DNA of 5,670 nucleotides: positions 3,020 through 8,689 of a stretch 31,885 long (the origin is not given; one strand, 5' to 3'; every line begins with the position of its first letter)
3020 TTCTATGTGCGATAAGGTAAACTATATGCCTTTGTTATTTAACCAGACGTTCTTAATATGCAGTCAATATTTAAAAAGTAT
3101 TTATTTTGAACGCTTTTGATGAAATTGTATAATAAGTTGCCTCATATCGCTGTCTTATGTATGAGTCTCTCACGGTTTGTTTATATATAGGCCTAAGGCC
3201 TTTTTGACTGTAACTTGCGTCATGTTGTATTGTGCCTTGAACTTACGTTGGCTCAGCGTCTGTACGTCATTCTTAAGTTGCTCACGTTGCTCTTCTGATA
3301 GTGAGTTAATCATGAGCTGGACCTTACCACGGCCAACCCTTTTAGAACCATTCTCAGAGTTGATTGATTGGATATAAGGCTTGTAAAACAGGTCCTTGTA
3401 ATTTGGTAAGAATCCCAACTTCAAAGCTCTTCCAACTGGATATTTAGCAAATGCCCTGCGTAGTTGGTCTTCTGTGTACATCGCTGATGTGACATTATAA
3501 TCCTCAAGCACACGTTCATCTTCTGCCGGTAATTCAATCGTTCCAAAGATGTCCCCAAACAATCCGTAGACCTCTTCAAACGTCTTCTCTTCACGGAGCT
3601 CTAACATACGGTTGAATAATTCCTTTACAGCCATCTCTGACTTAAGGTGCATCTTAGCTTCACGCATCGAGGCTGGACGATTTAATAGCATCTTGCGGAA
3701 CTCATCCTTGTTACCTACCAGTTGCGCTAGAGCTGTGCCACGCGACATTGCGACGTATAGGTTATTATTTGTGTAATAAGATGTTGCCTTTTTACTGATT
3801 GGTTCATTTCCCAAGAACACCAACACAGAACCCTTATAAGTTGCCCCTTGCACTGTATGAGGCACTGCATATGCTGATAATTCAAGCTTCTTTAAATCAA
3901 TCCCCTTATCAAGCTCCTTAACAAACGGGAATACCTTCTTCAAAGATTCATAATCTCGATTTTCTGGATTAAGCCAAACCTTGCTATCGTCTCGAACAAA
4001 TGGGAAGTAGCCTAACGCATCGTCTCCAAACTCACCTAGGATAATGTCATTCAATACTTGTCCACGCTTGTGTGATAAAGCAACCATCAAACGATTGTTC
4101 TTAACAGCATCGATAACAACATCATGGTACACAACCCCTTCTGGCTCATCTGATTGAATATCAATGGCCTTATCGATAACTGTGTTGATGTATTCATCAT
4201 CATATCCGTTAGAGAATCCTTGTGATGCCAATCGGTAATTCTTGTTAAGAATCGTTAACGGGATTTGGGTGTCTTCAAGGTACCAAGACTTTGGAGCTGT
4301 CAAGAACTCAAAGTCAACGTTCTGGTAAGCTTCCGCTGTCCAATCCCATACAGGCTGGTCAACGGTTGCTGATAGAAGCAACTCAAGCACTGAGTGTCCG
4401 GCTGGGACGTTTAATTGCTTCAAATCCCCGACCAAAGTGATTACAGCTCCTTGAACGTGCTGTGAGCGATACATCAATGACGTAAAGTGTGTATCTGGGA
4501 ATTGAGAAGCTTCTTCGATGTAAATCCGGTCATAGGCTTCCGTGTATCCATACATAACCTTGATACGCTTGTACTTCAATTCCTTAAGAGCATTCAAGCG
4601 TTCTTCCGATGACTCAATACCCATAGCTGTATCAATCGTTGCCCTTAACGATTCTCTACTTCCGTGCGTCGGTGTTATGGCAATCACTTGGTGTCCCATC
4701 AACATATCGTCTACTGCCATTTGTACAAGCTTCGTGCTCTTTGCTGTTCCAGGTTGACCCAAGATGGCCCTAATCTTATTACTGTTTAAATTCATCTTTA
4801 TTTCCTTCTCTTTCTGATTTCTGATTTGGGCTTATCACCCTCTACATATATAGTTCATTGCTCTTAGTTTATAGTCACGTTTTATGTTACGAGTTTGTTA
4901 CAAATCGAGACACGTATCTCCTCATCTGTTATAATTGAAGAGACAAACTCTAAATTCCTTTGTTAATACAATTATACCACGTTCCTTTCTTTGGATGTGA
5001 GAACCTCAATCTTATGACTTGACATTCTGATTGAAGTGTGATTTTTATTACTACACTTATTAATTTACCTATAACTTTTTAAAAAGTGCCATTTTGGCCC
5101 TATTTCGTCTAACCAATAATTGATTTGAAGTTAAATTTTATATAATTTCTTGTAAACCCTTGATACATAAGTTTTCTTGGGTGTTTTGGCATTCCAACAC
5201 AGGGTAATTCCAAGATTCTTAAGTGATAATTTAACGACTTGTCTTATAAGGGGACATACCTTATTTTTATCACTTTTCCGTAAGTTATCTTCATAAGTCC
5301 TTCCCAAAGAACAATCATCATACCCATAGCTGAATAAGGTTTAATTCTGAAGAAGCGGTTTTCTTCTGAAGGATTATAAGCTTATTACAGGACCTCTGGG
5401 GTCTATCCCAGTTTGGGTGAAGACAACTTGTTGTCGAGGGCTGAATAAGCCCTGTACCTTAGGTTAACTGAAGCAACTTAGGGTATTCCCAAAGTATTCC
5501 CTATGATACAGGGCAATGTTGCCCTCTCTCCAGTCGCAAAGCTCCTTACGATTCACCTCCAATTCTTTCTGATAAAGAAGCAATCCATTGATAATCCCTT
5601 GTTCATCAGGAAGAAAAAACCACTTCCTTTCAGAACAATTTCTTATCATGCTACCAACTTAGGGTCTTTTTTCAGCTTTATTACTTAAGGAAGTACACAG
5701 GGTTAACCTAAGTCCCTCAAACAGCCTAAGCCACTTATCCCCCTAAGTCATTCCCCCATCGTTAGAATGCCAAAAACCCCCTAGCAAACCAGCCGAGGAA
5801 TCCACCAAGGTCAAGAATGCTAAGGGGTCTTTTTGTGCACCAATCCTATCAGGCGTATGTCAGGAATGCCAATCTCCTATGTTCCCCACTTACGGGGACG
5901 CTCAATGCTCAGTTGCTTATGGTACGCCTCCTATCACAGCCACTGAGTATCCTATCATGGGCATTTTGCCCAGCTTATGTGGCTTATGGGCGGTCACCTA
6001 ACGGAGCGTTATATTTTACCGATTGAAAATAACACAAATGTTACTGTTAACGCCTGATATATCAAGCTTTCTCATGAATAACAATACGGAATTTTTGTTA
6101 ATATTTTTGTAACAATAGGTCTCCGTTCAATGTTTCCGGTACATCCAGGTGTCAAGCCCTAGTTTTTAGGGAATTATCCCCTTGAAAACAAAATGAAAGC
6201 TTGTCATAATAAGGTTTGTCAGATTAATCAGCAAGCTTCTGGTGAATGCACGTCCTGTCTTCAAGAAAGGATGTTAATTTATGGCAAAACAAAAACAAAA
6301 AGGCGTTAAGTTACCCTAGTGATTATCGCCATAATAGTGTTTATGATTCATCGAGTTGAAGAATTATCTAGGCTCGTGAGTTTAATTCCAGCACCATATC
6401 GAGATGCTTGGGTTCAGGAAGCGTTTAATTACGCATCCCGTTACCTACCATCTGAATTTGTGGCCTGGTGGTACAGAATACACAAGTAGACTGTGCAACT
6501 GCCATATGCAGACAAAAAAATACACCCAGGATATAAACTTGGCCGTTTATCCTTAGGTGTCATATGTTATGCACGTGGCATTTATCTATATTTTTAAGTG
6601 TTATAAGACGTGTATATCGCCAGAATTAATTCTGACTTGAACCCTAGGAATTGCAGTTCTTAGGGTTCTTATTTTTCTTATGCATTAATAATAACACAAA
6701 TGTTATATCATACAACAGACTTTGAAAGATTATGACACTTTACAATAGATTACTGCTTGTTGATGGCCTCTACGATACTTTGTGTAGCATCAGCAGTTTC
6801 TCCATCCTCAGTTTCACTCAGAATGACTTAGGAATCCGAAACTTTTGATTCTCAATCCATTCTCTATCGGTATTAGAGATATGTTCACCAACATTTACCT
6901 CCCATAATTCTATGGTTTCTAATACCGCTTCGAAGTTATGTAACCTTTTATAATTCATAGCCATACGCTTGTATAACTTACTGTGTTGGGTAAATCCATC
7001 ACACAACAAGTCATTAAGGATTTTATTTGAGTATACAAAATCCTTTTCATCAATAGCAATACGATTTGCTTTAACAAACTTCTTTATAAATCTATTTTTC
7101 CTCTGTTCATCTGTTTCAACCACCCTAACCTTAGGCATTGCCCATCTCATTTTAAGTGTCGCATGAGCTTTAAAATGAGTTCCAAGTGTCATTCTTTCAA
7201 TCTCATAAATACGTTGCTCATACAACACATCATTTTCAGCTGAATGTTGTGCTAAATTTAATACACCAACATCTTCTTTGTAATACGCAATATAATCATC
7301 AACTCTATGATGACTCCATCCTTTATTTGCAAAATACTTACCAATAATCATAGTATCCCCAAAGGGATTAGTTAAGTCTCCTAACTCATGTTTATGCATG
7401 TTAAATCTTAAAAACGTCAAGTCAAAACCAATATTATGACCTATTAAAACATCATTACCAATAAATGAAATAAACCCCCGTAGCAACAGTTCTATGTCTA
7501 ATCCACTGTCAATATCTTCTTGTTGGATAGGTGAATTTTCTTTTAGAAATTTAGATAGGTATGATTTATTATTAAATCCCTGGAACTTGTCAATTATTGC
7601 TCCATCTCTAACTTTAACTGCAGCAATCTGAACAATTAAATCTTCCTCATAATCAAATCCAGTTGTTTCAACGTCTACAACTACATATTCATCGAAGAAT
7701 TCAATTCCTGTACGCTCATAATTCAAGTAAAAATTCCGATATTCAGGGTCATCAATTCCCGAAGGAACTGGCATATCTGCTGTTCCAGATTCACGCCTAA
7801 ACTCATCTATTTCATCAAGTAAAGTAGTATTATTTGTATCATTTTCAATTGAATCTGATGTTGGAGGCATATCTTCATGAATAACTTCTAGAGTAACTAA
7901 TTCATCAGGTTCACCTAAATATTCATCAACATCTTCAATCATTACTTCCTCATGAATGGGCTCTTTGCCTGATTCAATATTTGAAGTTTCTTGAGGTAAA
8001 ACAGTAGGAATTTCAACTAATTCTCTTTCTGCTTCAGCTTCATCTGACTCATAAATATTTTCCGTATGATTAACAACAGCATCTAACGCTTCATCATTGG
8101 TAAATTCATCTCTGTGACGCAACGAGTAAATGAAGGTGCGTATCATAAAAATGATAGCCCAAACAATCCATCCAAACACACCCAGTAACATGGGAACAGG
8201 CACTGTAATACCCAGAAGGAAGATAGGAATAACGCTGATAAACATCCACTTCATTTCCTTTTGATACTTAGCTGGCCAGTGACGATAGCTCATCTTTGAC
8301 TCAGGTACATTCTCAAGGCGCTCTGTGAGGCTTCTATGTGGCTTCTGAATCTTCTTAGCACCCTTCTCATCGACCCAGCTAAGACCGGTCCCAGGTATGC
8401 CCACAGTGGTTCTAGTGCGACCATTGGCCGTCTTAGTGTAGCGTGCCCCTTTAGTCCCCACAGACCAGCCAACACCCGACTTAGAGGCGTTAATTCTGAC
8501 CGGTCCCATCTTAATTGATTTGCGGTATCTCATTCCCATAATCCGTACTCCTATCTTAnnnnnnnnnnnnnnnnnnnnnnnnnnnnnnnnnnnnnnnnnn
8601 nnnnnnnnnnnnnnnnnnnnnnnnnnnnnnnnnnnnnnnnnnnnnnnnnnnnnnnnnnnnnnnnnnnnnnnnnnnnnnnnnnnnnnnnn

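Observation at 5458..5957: Two families of highly enriched short repeats (CTTAGG x6, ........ x3-4) in the 2-kb gap upstream of the helicase gene: candidate origin or protein-sponge RNA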

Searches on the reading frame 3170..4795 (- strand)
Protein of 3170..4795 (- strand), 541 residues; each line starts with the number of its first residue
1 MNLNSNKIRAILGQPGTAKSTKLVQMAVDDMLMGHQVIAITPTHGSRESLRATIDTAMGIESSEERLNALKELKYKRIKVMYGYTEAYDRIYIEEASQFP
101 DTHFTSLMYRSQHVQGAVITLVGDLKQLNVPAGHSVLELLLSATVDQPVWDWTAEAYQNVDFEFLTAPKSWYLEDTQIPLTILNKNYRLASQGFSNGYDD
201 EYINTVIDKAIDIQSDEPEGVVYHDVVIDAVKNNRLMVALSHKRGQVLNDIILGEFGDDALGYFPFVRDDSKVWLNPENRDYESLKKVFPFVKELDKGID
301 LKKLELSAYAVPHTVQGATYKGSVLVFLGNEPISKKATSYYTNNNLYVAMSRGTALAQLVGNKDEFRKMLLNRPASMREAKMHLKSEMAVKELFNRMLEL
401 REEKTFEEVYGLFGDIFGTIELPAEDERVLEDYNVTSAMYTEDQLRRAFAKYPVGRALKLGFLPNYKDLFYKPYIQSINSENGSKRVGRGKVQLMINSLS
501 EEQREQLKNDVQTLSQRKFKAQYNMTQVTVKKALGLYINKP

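Call 9: search_protein_families(library=pfam, proteins=[window:3170-4795:-])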
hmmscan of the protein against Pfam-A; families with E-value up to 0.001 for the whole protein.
window:3170-4795:- (541 aa): 1 family
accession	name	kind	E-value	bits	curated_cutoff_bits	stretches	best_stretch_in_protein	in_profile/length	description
PF13604.12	AAA_30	-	2.5e-07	31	27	1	6-144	18-144/191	AAA domain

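Call 13: find_related_loci(query=window:3170-4795:-, collection=viral_contigs, flank=6000)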
Query window:3170-4795:- (541 aa) in viral_contigs; peptide patterns used: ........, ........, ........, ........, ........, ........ (x = any residue, [..] = any of these).
4 stretches matched a pattern, but none encodes a relative of the query by tblastn (E <= 1e-3).

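Call 14: find_homologous_proteins(query=window:3170-4795:-)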
Query window:3170-4795:- (541 aa): 2 proteins with E <= 0.001 among 8000 candidates.
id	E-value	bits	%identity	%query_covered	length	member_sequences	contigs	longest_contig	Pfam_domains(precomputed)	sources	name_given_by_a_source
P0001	0.0e+0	1209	100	100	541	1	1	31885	PF13604.13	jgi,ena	-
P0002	1.0e-137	478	44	98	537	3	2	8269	PF13604.13,PF13245.13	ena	-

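Call 15: find_encoding_contigs(protein=P0002, flank=10000)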
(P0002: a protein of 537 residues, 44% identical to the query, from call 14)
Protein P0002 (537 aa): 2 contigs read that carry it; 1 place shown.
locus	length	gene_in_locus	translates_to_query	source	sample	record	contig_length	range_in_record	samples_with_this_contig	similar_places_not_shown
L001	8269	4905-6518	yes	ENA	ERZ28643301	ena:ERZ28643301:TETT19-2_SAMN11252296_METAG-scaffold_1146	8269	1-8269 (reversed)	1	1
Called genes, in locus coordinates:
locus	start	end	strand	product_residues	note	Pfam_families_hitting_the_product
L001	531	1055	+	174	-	-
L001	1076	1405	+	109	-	-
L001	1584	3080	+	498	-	PF00929:RNase_T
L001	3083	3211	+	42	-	-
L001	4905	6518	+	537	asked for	PF13245:AAA_19, PF13604:AAA_30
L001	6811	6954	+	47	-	-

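Call 16: find_encoding_contigs(protein=P0001, flank=10000)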
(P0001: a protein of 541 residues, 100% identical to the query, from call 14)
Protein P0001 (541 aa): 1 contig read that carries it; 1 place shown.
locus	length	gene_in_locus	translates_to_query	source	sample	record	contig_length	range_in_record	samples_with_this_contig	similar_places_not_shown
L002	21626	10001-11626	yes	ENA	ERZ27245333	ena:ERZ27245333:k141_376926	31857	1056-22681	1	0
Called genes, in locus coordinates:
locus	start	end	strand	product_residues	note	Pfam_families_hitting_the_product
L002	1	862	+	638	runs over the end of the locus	?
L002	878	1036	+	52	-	-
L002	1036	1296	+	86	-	-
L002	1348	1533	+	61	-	-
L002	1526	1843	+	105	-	PF09682:Phage_holin_6_1 (weak)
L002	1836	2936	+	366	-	PF01183:Glyco_hydro_25, PF16775:ZoocinA_TRD (weak)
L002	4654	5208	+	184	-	-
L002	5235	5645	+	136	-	-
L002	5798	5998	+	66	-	-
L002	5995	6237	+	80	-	-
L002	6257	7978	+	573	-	PF14020:DUF4236, PF00929:RNase_T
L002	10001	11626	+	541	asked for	PF13604:AAA_30 (weak)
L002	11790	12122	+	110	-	-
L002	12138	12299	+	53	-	-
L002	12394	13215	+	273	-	-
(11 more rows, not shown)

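Call 35: search_dna_similar(query=window:3170-4795:-, collection=phages, mode=protein, max_rows=15)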
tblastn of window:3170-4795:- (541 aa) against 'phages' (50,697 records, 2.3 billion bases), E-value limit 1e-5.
Records with a match: 4; places in all: 4; records where one place covers at least 80% of the query: 4.
Best place of each record, by identity: <60% 4.
By first word of the organism name: Enterococcus 4.
By host as written in the record: Enterococcus 2; Enterococcus faecium strain UCH5 1; - 1.
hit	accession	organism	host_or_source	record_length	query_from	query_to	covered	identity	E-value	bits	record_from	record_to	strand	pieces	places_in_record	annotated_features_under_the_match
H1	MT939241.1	Enterococcus phage 9183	Enterococcus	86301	1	534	99%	27.8%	6e-41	164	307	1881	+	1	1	recombinase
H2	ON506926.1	Enterococcus phage TJE4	Enterococcus faecium strain UCH5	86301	1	534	99%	27.8%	6e-41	164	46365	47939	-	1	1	hypothetical protein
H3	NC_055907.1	Enterococcus phage 9183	Enterococcus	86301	1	534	99%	27.8%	6e-41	164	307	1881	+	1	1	recombinase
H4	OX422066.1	Enterococcus phage Planchet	-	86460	7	534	98%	27.9%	2e-42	169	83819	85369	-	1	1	ATP-dependent exoDNAse: RecD-like helicase, subunit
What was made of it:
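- Tried and rejected: The closest helicase is 28% identical, in Enterococcus phages (call 35).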

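Call 58: search_protein_families(library=phrogs, proteins=[window:3170-4795:-], max_evalue=0.01)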
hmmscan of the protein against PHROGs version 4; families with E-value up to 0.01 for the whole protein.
window:3170-4795:- (541 aa): 1 family
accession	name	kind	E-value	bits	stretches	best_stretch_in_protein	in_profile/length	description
phrog_325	-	DNA, RNA and nucleotide metabolism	0.0023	17.3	0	316-369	827-876/986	Dda-like helicase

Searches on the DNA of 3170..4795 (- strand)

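Call 45: search_rna_families(sources=[L001, L007, L008, L009, L012, L017, L021, L016, L003], threshold=gathering)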
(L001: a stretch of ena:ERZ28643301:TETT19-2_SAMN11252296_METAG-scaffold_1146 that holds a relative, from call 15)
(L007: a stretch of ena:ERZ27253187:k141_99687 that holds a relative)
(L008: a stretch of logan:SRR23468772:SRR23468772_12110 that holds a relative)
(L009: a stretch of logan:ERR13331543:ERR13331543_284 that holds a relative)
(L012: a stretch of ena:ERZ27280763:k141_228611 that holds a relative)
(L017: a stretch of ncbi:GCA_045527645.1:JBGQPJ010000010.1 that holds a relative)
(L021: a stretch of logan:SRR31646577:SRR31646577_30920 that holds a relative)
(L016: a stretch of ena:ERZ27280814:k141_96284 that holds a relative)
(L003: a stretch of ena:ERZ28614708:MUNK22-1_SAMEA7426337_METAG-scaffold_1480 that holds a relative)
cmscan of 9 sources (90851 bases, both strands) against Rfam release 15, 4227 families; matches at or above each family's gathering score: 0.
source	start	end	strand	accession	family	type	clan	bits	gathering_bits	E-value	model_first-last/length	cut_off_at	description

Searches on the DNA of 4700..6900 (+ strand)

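Call 5: search_rna_families(source=window, start=4700, end=6900, threshold=evalue, max_evalue=10, show_alignments=2)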
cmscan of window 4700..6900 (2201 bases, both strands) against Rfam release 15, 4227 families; matches with E-value up to 10: 7.
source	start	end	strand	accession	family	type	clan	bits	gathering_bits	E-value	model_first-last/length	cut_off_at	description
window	6581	6677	+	RF01771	rnk_leader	Cis-reg; leader;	-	22.4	50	0.86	1-109/109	no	Enterobacteria rnk leader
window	5760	5843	-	RF03567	MIR8024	Gene; miRNA;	-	21.4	57.3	0.57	1-86/86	no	MIR8024 microRNA precursor family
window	4919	4956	-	RF03014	Transposase-1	Gene; sRNA;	-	17.4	42.8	2.4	1-59/59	no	Transposase-1 RNA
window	6282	6305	+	RF01675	CrcZ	Gene; sRNA;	-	13.3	95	0.97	55-78/398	no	Pseudomonas sRNA CrcZ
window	5269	5324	-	RF01304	sR5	Gene; snRNA; snoRNA; CD-box;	-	13.2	40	6.5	1-53/53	no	Small nucleolar RNA sR5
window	6032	6226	+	RF01263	snR191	Gene; snRNA; snoRNA; HACA-box;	CL00043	12.7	46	8.1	1-273/273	no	Small nucleolar RNA snR191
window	5279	5325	-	RF01136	sR28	Gene; snRNA; snoRNA; CD-box;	-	12.1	39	5.1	1-55/55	no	Small nucleolar RNA sR28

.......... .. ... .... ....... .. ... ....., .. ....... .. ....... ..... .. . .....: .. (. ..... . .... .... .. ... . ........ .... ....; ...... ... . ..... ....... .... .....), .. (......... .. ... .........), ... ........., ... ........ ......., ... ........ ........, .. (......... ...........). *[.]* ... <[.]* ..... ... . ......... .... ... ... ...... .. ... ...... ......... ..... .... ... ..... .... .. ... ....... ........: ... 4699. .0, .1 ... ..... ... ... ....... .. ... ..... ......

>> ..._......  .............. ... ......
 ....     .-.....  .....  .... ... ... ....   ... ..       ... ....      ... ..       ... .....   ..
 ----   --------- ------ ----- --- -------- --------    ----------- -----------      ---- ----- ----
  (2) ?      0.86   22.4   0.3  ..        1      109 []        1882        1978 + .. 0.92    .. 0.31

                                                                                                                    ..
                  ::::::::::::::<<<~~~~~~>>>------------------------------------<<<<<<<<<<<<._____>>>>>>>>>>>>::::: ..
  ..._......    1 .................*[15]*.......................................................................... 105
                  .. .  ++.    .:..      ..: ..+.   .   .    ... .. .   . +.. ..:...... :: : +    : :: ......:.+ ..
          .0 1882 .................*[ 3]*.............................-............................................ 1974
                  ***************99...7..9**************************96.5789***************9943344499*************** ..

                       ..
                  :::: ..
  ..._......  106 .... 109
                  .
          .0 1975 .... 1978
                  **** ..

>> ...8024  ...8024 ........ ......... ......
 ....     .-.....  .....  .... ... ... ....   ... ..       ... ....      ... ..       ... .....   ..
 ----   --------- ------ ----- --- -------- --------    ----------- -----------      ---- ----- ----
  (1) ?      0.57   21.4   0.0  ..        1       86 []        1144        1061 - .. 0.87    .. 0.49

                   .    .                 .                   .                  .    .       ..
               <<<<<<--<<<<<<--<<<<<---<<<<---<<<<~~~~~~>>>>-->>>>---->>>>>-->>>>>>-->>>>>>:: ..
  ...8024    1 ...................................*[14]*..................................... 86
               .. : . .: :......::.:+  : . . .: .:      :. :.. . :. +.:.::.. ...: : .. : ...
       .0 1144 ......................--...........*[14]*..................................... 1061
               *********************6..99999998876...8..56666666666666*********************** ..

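Call 7: search_dna_similar(query=window:4796-6817:+, collection=phages, mode=distant, max_rows=40)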
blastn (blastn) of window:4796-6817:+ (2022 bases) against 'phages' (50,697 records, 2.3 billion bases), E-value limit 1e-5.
No match.
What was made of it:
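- Closest known: Origin regions of lactococcal Ceduovirus. Different: There is no sequence similarity (GenBank phage search negative, call 7).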

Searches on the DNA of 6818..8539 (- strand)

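Call 67: build_rna_model(alignment_id=A7, structure=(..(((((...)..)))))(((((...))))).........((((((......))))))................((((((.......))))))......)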
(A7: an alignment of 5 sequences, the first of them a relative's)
Model R1 built from alignment A7 (5 sequences, 100 columns); structure: as given.
model positions 94; base pairs 23; branch points 3; effective number of sequences 0.93; information 0.607 bits per position. Calibrated on 0.2 Mb of random sequence (short: E-values are rough).
structure used (alignment columns):
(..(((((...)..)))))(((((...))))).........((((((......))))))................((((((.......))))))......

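Call 68: search_with_rna_model(model_id=R1, sources=[window, L001, L007, L008, L017, L009, L012, L021, L022, L023, L010, L016, L003], max_evalue=10, show_alignments=0, make_alignment=true)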
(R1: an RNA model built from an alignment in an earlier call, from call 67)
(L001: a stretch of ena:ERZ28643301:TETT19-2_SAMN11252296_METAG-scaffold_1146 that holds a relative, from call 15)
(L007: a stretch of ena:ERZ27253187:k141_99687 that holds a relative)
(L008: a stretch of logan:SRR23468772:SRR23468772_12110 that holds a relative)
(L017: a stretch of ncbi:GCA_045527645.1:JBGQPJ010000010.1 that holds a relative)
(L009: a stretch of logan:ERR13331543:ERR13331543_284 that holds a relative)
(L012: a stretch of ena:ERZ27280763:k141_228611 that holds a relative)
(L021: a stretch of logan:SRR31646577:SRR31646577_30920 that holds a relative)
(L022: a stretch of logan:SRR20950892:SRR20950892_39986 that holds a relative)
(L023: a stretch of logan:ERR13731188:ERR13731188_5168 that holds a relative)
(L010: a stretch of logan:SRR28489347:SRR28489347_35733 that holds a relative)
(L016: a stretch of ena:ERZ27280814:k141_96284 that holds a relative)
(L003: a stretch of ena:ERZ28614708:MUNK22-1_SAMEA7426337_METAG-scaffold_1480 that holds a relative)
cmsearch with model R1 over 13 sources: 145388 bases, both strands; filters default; matches with E-value up to 10: 13.
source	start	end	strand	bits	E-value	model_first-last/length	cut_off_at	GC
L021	6811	6904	+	123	9.1e-30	1-94/94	no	0.53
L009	3837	3930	+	121.5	2.1e-29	1-94/94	no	0.52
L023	7199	7292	+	121.5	2.1e-29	1-94/94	no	0.52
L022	6719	6811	+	117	3.3e-28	1-94/94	no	0.52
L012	6870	6963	+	113.3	2.9e-27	1-94/94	no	0.5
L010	3843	3940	+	103.3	1.1e-24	1-94/94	no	0.53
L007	8332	8402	+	22.5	0.00094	1-94/94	no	0.45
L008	3792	3898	+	17.3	0.02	1-94/94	no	0.49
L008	3618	3710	-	16.2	0.041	1-94/94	no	0.43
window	5510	5634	+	14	0.15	1-94/94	no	0.42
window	5345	5454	-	10.4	1.3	1-94/94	no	0.45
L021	6373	6477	-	10.2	1.4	1-94/94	no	0.4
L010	3882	3899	-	8.3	4.4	36-53/94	no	0.5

Alignment A8: 13 matches aligned to the model, 206 columns, each read 5' to 3' on its own strand. Consensus structure (alignment columns), stored with it:
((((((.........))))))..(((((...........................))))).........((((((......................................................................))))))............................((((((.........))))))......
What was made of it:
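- A lineage-B covariance model finds the lineage-A sites (call 68).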

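Call 87: search_with_rna_model(model_id=R1, sources=[L026, L030, L027, L025], max_evalue=1)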
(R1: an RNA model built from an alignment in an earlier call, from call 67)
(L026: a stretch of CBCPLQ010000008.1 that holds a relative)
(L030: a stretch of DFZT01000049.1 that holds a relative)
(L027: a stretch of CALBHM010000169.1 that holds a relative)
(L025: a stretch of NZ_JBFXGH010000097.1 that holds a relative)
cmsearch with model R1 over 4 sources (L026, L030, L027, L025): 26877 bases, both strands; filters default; matches with E-value up to 1: 1.
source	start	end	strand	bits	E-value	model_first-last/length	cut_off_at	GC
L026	1243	1322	+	12.1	0.087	1-94/94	no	0.25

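Call 91: search_with_rna_model(model_id=R1, sources=[window, L001, L007, L008, L017, L009, L012, L021, L022, L023, L010], max_evalue=0.03, make_alignment=true, show_alignments=0)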
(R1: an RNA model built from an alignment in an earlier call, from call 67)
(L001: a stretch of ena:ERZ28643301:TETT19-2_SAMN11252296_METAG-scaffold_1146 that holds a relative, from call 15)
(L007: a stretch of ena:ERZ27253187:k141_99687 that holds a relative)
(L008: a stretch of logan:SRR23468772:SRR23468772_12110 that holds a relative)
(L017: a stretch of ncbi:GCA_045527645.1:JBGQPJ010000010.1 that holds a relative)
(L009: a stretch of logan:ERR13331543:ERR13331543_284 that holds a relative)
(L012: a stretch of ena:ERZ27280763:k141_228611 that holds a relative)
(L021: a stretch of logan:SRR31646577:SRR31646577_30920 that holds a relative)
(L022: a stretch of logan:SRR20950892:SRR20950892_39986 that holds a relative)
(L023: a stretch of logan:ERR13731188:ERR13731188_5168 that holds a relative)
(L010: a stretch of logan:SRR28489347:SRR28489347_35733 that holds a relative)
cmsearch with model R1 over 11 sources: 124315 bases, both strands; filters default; matches with E-value up to 0.03: 8.
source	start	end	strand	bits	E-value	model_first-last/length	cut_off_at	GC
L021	6811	6904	+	123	7.8e-30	1-94/94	no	0.53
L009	3837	3930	+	121.5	1.8e-29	1-94/94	no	0.52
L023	7199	7292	+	121.5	1.8e-29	1-94/94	no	0.52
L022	6719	6811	+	117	2.8e-28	1-94/94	no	0.52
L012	6870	6963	+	113.3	2.5e-27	1-94/94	no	0.5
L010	3843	3940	+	103.3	9.5e-25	1-94/94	no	0.53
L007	8332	8402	+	22.5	0.00081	1-94/94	no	0.45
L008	3792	3898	+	17.3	0.017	1-94/94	no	0.49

Alignment A10: 8 matches aligned to the model, 139 columns, each read 5' to 3' on its own strand. Consensus structure (alignment columns), stored with it:
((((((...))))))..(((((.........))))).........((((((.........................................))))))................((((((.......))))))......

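Call 101: search_rna_families(sources=[L012, L017, L001, L009, L008, L007], threshold=evalue, max_evalue=1)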
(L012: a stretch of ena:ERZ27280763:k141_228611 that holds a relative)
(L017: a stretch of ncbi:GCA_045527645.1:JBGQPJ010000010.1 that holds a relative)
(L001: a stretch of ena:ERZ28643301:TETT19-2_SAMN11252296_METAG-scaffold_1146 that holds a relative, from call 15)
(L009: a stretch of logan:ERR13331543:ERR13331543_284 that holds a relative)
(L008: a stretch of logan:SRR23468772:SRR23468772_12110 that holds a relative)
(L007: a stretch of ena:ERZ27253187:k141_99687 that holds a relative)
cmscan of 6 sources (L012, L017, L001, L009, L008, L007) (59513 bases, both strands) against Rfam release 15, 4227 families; matches with E-value up to 1: 5.
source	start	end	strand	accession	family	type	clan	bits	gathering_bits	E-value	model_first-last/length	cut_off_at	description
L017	317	335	-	RF01380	HIV-1_SD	Cis-reg;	-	27.7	30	0.12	1-19/19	no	Human immunodeficiency virus type 1 major splice donor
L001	1885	1956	+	RF00204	snoR12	Gene; snRNA; snoRNA; CD-box;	-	27.6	39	0.56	1-83/83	no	Small nucleolar RNA R12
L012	4440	4566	-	RF00690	MIR408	Gene; miRNA;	-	21.6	64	0.87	1-126/126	no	MIR408 microRNA precursor family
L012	950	967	-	RF00023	tmRNA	Gene;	CL00001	15.1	47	0.05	346-363/374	no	transfer-messenger RNA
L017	2860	2877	-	RF00023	tmRNA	Gene;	CL00001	15.1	47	0.05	346-363/374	no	transfer-messenger RNA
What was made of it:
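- On ROOL RNA (Rfam): There is none at E <= 10 in window 4700-6900 (call 5) or at E <= 1 in 6 loci (call 101).
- Closest known: ROOL and GOLLD large ornate RNAs of phages and prophages. Different: No match to either Rfam model, even at E <= 1-10 (calls 5, 101).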
